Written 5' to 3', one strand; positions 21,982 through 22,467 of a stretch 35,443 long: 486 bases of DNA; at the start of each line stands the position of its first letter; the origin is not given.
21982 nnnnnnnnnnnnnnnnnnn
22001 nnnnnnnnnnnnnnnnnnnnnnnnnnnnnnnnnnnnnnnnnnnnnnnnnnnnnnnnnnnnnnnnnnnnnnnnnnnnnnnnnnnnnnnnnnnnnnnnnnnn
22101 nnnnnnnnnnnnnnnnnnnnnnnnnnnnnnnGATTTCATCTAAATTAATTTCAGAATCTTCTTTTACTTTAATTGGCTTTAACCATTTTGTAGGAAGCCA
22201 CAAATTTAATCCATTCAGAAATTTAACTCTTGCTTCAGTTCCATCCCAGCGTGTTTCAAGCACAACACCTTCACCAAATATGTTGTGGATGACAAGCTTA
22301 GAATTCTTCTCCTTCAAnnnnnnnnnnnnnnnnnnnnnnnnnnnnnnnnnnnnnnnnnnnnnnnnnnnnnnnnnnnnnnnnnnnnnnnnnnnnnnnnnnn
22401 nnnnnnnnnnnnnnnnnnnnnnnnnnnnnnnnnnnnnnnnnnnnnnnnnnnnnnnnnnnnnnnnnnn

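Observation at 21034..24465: Compact three-gene operon: unknown coiled-coil protein plus two tandem paralogous BrxD/DUF2791-like ATPases, without any BREX or Shango partners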

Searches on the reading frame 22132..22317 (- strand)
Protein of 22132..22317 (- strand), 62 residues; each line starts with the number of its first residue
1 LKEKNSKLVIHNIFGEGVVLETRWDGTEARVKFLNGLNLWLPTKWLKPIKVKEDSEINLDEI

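Call 51: search_protein_families(library=pfam, proteins=[window:22132-22317:-], max_evalue=10)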
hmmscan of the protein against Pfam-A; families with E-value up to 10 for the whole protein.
seq(62 aa): 0 families

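Call 53: search_solved_structures(query=A2, max_evalue=10, show_alignments=3)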
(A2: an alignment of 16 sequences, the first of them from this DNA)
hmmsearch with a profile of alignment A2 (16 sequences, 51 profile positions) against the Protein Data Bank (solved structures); distinct sequences matched with E-value up to 10: 11.
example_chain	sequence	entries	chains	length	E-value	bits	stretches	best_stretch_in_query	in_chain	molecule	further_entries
7egs_B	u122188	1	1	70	0.016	18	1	5-39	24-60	DNA helicase II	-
6yi2_A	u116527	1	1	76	0.019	17.8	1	5-39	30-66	DNA helicase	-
2gf7_A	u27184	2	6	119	0.077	15.8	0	28-49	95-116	Jumonji domain-containing protein 2A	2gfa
5var_A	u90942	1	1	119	0.079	15.8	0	28-49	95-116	Lysine-specific demethylase 4A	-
5d6w_A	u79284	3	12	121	0.082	15.7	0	28-49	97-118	Lysine-specific demethylase 4A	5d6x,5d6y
2qqr_A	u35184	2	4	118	0.093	15.5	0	28-49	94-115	JmjC domain-containing histone demethylation protein 3A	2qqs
9gii_A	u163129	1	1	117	0.096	15.5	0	28-49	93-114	Lysine-specific demethylase 4A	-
9gp4_A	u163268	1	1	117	0.1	15.4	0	28-49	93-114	Lysine-specific demethylase 4A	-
7egt_B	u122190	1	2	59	0.1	15.4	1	6-32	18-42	DNA helicase UvrD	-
7d4a_A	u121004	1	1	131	0.11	15.3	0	28-49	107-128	Lysine-specific demethylase 4A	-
4c2t_A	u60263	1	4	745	0.7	12.7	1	6-32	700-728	DNA HELICASE II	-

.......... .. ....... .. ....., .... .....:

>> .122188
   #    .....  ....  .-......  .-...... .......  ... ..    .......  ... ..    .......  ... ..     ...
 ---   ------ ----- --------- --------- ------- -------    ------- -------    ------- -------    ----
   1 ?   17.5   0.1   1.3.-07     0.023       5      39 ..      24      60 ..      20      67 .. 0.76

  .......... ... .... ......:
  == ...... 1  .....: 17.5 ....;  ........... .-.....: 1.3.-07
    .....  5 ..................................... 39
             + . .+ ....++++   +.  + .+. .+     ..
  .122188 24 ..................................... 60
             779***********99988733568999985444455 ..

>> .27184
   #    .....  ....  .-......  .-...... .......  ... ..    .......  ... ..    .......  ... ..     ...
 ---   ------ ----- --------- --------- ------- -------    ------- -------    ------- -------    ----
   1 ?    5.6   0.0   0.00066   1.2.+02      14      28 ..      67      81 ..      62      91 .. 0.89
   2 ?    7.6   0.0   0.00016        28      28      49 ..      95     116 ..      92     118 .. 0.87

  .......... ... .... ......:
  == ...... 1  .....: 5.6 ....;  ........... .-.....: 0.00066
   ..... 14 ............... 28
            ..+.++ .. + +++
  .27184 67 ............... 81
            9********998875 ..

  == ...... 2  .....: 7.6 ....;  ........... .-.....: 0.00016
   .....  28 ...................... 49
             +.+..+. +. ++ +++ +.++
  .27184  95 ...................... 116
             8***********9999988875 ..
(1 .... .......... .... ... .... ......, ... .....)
